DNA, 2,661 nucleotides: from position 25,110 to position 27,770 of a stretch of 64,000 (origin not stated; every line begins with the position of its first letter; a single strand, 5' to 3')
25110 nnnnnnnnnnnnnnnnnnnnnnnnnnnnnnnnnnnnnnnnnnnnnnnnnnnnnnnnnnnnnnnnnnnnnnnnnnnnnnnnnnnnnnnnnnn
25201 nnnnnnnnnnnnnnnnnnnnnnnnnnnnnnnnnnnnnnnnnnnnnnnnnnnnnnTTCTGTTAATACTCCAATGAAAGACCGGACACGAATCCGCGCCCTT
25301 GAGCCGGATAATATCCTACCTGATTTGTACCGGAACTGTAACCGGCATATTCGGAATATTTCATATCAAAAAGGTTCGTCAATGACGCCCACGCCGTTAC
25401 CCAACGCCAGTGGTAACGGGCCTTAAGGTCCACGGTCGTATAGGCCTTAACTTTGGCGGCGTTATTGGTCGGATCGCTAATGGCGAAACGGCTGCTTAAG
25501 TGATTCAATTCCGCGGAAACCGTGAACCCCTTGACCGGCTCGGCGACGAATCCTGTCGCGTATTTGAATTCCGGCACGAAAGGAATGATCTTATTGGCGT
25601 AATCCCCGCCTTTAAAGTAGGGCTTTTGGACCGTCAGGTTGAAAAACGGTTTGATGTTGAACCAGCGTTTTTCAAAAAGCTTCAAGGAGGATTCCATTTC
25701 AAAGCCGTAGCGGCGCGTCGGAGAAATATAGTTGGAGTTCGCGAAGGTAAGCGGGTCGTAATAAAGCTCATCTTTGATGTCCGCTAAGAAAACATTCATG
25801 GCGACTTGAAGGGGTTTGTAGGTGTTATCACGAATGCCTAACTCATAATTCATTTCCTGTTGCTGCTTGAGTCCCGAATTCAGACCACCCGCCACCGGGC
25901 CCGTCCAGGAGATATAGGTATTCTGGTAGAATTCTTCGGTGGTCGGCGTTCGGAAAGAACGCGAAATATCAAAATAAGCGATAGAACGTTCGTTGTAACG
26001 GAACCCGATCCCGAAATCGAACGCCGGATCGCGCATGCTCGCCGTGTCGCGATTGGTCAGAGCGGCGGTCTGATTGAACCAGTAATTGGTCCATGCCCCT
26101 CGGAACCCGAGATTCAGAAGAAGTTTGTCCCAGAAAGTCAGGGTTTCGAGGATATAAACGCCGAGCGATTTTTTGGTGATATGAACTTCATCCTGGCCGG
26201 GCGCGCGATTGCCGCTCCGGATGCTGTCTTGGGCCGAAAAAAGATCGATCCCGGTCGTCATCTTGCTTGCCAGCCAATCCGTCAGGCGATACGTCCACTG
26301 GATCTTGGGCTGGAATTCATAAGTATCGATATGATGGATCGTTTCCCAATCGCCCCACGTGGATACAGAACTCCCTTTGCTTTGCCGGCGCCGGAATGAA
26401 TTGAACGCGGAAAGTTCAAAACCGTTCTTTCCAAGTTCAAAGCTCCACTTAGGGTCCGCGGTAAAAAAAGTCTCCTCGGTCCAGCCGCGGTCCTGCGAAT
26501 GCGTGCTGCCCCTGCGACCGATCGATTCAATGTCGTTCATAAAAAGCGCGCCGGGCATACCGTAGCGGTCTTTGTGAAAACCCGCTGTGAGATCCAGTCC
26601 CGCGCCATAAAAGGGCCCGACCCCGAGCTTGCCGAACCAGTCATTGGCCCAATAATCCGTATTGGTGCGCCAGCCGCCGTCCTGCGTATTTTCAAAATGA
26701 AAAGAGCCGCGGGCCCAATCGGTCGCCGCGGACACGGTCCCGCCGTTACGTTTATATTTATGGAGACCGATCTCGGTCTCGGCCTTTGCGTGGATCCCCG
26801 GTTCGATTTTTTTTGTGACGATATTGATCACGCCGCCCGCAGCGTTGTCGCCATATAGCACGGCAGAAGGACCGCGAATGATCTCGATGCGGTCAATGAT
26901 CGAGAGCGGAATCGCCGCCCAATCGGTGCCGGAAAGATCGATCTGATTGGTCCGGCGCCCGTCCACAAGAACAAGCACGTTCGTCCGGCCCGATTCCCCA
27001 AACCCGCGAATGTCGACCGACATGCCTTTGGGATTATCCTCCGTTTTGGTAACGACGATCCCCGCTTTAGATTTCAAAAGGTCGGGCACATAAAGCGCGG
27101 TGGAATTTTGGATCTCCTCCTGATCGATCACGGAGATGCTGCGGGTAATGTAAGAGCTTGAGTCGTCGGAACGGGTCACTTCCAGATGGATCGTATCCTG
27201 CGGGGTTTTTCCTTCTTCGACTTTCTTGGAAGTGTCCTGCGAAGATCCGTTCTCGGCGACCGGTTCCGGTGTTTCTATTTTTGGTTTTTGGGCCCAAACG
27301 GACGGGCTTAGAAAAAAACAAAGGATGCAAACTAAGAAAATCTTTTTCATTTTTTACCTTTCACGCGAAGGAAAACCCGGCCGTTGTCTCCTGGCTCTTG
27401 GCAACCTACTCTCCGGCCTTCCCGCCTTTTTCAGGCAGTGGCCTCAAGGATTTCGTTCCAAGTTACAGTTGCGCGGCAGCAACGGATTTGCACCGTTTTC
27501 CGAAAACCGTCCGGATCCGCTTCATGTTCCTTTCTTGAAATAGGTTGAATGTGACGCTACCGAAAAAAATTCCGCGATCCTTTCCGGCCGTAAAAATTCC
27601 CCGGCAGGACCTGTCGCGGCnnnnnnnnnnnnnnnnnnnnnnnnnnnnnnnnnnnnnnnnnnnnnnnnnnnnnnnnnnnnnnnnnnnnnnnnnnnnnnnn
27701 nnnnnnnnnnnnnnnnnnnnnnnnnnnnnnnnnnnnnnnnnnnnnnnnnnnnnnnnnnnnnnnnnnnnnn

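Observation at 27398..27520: Unannotated cobalamin riboswitch in the 150-nt gap between btuD and the TonB-dependent receptor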

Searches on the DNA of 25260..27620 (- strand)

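Call 8: search_rna_families(source=window, start=27300, end=27620, threshold=evalue, max_evalue=10, show_alignments=4)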
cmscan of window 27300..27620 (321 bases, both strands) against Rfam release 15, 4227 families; matches with E-value up to 10: 3.
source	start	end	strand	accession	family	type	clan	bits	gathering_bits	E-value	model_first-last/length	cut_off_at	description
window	27386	27501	-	RF00174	Cobalamin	Cis-reg; riboswitch;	CL00101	80.3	31.5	1.8e-20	47-167/189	no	Cobalamin riboswitch aptamer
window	27309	27364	+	RF00336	snoJ26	Gene; snRNA; snoRNA; CD-box;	-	21.8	50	0.23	1-147/147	no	Small nucleolar RNA J26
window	27378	27451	-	RF00630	P26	Gene;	-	12.2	36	5.5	1-66/66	no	Pseudomonas sRNA P26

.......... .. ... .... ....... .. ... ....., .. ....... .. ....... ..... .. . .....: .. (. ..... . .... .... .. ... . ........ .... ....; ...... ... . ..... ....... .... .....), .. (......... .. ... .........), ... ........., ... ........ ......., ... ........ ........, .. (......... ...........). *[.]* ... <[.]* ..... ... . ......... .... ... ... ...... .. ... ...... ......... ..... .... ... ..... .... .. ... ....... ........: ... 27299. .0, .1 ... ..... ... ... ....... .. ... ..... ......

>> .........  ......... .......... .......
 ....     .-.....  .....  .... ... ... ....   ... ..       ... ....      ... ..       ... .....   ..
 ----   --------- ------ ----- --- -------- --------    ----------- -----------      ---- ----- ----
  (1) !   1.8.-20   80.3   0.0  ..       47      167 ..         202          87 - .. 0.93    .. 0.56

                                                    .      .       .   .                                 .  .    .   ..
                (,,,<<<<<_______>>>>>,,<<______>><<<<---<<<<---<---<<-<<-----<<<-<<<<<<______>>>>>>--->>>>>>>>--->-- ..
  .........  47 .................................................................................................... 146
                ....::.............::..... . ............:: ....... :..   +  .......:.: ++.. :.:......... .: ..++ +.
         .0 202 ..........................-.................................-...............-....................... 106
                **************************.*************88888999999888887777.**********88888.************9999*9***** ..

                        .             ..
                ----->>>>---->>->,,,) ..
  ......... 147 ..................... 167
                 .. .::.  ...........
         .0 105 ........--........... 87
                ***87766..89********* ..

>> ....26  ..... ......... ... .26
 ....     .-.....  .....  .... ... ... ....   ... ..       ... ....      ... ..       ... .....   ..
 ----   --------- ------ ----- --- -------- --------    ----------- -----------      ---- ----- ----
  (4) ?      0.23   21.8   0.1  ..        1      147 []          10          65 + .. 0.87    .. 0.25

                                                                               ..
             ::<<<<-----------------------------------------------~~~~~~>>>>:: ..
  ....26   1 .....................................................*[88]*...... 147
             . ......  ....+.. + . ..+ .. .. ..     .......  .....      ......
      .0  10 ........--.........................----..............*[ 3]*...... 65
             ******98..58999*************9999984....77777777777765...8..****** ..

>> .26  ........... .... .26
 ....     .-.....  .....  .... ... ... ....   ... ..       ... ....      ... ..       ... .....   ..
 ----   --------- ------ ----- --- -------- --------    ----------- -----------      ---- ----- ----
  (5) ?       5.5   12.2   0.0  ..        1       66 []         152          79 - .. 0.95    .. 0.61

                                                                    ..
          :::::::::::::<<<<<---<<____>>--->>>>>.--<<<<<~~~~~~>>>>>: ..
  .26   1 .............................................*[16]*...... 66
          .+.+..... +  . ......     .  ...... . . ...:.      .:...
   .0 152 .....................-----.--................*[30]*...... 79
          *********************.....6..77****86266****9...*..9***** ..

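Call 15: search_rna_families(sources=[L007, L008, L009, L010, L011, L012, L013, L014, L015, L016, L017, L027, L018], threshold=gathering)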
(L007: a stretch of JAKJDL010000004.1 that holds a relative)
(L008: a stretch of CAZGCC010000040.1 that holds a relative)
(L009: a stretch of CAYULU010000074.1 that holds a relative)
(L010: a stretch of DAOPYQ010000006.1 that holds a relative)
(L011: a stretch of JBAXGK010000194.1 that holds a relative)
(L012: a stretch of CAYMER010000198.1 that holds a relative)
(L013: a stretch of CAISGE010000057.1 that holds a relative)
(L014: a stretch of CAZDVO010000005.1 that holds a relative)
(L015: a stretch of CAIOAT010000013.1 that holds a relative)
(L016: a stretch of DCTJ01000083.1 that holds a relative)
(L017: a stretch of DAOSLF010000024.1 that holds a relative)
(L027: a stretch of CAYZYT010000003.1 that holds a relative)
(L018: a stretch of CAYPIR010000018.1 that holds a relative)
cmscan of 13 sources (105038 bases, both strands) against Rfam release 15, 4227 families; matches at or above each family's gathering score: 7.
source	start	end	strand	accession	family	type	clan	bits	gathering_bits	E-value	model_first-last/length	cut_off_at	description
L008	3527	3745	+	RF00174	Cobalamin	Cis-reg; riboswitch;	CL00101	81.6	31.5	2.5e-18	1-189/189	no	Cobalamin riboswitch aptamer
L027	3617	3837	+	RF00174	Cobalamin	Cis-reg; riboswitch;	CL00101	79.7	31.5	9e-18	1-189/189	no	Cobalamin riboswitch aptamer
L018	1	72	+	RF00005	tRNA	Gene; tRNA;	CL00001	71.5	29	2e-13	1-71/71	no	tRNA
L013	3678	3890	+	RF00174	Cobalamin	Cis-reg; riboswitch;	CL00101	50.8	31.5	1.6e-09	1-189/189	no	Cobalamin riboswitch aptamer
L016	1659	1913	+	RF00174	Cobalamin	Cis-reg; riboswitch;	CL00101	42.2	31.5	4.8e-07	1-189/189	no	Cobalamin riboswitch aptamer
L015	3506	3700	+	RF00174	Cobalamin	Cis-reg; riboswitch;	CL00101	39.4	31.5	2.9e-06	1-189/189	no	Cobalamin riboswitch aptamer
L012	3502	3724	+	RF00174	Cobalamin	Cis-reg; riboswitch;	CL00101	38.9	31.5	4e-06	1-189/189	no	Cobalamin riboswitch aptamer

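Call 20: search_rna_families(sources=[L087, L088, L089, L090], threshold=gathering, show_alignments=6)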
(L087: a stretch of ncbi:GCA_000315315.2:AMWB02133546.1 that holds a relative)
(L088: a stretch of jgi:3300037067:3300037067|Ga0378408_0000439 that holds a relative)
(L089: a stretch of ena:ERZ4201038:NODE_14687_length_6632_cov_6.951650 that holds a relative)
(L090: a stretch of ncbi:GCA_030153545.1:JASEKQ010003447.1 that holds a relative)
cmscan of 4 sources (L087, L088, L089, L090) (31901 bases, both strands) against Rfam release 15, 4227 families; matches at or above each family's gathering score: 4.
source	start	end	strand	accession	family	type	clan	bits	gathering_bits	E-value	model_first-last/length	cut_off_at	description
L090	3851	3965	+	RF00174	Cobalamin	Cis-reg; riboswitch;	CL00101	77.5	31.5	1.2e-17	47-167/189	no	Cobalamin riboswitch aptamer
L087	3848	3964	+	RF00174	Cobalamin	Cis-reg; riboswitch;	CL00101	74.3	31.5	9.1e-17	47-167/189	no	Cobalamin riboswitch aptamer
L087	896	1078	+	RF00174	Cobalamin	Cis-reg; riboswitch;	CL00101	43.2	31.5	7.4e-08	1-189/189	no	Cobalamin riboswitch aptamer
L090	787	998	+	RF00174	Cobalamin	Cis-reg; riboswitch;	CL00101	32.1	31.5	0.00011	1-189/189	no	Cobalamin riboswitch aptamer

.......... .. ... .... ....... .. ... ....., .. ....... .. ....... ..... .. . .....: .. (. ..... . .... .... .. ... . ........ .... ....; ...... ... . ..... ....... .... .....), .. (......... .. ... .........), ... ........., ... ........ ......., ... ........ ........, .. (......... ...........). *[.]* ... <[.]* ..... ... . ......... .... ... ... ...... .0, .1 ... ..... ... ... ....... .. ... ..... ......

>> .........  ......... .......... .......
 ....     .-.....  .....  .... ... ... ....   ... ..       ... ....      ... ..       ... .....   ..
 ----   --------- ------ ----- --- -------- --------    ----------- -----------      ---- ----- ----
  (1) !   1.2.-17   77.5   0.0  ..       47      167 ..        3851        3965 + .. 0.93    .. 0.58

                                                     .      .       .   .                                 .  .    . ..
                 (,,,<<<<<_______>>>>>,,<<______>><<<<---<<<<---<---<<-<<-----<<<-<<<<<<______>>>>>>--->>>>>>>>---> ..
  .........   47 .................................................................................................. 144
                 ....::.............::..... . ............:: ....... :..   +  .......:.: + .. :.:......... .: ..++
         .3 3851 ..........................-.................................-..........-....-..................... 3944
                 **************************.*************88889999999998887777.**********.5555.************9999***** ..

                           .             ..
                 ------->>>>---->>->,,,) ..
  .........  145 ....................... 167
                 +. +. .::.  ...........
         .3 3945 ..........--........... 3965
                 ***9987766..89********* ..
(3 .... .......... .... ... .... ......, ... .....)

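Call 46: build_rna_model(alignment_id=A4, structure=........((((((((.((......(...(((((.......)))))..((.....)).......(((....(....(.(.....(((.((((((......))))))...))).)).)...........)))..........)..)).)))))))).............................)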
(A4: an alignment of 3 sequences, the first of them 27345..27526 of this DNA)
Model R1 built from alignment A4 (3 sequences, 184 columns); structure: as given.
model positions 182; base pairs 33; branch points 2; effective number of sequences 0.96; information 0.59 bits per position. Calibrated on 0.2 Mb of random sequence (short: E-values are rough).
structure used (alignment columns):
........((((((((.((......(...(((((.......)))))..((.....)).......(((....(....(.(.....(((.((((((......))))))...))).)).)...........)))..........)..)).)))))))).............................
